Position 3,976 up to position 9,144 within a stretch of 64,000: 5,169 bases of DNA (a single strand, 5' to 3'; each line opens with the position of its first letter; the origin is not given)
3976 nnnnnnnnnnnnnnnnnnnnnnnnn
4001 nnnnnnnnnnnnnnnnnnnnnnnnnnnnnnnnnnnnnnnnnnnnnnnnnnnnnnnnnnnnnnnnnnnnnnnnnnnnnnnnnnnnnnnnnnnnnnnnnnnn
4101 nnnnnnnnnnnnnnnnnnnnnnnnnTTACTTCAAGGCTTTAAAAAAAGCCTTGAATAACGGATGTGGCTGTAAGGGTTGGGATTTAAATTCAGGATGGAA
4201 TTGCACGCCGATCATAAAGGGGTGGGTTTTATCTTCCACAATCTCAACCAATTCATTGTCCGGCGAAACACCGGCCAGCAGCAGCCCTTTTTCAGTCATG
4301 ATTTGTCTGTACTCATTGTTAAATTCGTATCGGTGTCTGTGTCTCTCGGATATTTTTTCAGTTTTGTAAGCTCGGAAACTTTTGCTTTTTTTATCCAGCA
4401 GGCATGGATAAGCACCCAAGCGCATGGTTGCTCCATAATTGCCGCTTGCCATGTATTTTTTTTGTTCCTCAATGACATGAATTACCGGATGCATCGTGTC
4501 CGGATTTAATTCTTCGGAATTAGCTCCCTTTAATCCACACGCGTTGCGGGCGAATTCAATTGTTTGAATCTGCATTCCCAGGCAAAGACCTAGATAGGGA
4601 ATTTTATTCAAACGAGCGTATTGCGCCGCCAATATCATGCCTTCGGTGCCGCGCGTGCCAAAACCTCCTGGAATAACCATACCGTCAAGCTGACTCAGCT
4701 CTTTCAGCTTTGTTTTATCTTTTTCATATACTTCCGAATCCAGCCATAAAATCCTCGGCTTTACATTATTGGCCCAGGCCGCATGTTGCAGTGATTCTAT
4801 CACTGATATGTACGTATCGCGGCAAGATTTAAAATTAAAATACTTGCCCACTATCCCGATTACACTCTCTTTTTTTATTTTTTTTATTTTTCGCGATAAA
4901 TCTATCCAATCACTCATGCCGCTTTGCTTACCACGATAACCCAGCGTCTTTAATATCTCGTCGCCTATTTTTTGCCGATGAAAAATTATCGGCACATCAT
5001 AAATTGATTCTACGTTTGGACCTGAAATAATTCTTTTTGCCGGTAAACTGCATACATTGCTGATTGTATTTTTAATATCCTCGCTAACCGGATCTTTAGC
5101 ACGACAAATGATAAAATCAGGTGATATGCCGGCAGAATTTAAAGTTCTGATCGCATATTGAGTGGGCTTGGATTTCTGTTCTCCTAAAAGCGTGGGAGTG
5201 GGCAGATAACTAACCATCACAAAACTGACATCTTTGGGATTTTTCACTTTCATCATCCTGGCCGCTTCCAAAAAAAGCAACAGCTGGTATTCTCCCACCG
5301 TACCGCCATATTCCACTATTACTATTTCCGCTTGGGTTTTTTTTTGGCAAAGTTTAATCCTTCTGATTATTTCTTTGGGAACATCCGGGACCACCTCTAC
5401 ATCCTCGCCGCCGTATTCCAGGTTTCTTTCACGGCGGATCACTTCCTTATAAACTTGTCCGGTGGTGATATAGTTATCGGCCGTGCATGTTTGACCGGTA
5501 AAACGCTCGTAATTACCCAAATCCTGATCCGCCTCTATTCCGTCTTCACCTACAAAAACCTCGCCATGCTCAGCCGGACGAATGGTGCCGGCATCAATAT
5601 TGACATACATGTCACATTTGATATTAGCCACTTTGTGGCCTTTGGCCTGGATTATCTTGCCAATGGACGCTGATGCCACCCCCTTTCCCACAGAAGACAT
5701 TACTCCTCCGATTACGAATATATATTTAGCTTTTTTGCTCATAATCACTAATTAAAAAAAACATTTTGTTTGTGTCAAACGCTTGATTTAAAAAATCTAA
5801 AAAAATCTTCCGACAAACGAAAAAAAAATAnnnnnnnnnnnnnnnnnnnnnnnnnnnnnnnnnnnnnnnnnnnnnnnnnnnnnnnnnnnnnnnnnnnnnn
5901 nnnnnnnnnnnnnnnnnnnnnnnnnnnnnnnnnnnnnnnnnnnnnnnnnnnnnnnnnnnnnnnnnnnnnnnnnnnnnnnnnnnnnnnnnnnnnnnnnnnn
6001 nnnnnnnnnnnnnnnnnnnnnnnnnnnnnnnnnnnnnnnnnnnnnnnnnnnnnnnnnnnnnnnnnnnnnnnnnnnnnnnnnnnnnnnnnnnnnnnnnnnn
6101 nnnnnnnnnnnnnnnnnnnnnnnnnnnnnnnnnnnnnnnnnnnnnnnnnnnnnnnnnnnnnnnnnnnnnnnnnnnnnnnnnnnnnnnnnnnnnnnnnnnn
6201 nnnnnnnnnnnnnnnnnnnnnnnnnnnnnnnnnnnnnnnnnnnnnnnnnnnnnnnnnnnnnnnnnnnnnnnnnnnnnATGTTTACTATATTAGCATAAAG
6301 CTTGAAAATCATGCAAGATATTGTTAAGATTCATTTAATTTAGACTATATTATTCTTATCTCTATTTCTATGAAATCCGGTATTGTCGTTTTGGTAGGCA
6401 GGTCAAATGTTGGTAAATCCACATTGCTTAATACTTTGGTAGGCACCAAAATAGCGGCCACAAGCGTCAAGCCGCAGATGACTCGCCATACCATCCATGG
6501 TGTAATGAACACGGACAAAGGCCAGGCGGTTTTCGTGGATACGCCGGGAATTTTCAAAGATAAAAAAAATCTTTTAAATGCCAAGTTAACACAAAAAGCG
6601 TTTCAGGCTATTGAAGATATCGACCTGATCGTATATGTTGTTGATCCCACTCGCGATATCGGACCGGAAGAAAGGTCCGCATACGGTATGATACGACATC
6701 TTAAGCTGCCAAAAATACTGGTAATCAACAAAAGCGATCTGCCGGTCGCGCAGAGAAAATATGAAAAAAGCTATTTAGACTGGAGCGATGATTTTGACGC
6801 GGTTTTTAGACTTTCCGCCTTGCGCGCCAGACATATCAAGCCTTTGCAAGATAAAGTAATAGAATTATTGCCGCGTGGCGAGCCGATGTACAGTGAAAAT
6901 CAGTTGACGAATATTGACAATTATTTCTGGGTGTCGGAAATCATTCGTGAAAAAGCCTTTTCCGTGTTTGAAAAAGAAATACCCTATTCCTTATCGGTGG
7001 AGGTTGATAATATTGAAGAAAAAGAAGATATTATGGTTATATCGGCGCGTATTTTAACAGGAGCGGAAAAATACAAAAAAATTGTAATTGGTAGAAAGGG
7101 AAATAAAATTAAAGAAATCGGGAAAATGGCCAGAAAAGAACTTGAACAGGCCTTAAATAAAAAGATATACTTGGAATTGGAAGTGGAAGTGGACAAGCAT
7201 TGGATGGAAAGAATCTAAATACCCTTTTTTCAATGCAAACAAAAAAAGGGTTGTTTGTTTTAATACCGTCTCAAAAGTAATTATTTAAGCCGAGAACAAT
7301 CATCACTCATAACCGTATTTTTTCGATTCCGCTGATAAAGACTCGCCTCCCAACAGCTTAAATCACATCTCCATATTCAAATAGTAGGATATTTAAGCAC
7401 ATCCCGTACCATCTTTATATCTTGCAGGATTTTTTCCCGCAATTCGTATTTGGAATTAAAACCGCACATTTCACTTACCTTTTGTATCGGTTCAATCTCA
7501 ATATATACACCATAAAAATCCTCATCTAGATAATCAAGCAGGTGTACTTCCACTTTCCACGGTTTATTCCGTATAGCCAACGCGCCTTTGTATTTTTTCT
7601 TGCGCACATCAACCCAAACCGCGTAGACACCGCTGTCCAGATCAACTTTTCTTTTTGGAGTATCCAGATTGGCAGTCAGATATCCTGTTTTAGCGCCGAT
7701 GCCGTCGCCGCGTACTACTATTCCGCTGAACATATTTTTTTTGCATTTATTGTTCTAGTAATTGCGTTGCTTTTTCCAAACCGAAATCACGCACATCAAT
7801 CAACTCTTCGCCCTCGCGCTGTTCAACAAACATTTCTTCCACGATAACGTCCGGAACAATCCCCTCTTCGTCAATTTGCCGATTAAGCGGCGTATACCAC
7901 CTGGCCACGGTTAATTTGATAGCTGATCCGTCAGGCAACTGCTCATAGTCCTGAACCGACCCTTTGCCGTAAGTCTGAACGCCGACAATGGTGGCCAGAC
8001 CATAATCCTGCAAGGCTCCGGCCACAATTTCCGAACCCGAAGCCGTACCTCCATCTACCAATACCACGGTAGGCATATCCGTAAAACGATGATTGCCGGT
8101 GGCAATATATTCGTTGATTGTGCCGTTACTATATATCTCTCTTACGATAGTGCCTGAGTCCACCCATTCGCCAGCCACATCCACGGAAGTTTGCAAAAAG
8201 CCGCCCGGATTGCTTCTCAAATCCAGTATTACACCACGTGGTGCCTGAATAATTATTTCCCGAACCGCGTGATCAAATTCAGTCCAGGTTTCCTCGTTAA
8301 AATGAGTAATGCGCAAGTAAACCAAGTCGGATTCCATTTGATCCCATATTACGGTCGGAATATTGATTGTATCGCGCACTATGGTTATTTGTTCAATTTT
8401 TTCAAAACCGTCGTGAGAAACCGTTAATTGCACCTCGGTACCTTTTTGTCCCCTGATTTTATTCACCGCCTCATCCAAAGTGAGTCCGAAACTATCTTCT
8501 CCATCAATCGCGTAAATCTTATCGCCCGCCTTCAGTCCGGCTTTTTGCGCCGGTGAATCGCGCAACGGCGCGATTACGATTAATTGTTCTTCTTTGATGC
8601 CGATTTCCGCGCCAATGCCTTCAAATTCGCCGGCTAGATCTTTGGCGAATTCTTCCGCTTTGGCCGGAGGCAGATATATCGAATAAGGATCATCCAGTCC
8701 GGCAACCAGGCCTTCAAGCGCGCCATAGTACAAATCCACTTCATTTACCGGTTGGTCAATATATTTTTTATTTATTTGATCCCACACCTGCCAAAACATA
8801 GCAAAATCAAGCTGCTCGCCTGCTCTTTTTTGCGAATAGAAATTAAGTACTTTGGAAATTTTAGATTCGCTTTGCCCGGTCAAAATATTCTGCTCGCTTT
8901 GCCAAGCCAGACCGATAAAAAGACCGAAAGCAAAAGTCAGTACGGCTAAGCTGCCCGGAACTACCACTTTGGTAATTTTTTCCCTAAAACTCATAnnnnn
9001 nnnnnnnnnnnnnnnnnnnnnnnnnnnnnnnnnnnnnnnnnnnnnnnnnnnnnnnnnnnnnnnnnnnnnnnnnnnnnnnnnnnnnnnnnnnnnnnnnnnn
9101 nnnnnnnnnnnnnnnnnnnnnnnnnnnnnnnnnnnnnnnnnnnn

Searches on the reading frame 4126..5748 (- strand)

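Call 18: search_protein_families(library=pfam, proteins=[window:4126-5748:-], max_evalue=0.00001)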
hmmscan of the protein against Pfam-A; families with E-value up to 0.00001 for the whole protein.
window:4126-5748:- (540 aa): 3 families
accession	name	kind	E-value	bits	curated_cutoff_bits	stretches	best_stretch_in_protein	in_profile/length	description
PF06418.20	CTP_synth_N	-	9.5e-94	314.1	26.1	1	8-269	1-263/265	CTP synthase N-terminus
PF00117.34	GATase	-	1.9e-36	126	22.8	1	311-537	4-189/190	Glutamine amidotransferase class-I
PF07722.19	Peptidase_C26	-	4.7e-06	27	20.5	0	380-520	103-219/219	Peptidase C26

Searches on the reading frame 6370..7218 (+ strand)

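Call 41: search_protein_families(library=pfam, proteins=[window:6370-7218:+], max_evalue=0.00001)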
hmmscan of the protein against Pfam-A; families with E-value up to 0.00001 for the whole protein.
window:6370-7218:+ (282 aa): 7 families
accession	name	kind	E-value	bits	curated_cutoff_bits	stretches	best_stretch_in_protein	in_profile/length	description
PF01926.29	MMR_HSR1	-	5.5e-26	91.4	21.9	1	6-121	2-113/113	50S ribosome-binding GTPase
PF07650.23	KH_2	-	4.1e-14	52.6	22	1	203-278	1-77/78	KH domain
PF02421.24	FeoB_N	-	9.2e-11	41.9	27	1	6-124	3-117/156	Ferrous iron transport protein B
PF04548.22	AIG1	-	6.5e-10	39.1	27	1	6-110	3-109/212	AIG1 family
PF03193.22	RsgA_GTPase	-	1e-09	38.9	30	1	2-61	105-168/174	RsgA GTPase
PF00009.33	GTP_EFTU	-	1.2e-09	38.4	26.5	1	35-168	53-187/188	Elongation factor Tu GTP binding domain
PF00350.29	Dynamin_N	-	2.1e-09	38.1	27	0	6-42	1-36/168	Dynamin family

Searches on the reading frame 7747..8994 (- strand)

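Call 18: search_protein_families(library=pfam, proteins=[window:7747-8994:-], max_evalue=0.00001)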
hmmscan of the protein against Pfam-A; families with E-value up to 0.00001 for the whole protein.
window:7747-8994:- (415 aa): 5 families
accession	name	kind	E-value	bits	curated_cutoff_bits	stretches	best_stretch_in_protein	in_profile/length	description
PF03572.23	Peptidase_S41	-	3.5e-49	167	24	1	224-385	2-165/165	Peptidase family S41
PF17820.7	PDZ_6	-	7.3e-12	45.3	27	1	142-192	4-52/54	PDZ domain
PF00595.29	PDZ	-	3.1e-11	43.9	23.2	1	125-192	10-80/81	PDZ domain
PF22694.1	CtpB_N-like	-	1.5e-09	38.6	27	1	22-108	5-81/85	Activating protease CtpB N-terminal domain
PF13180.12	PDZ_2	-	5.3e-08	33.5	27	1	127-198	3-73/80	PDZ domain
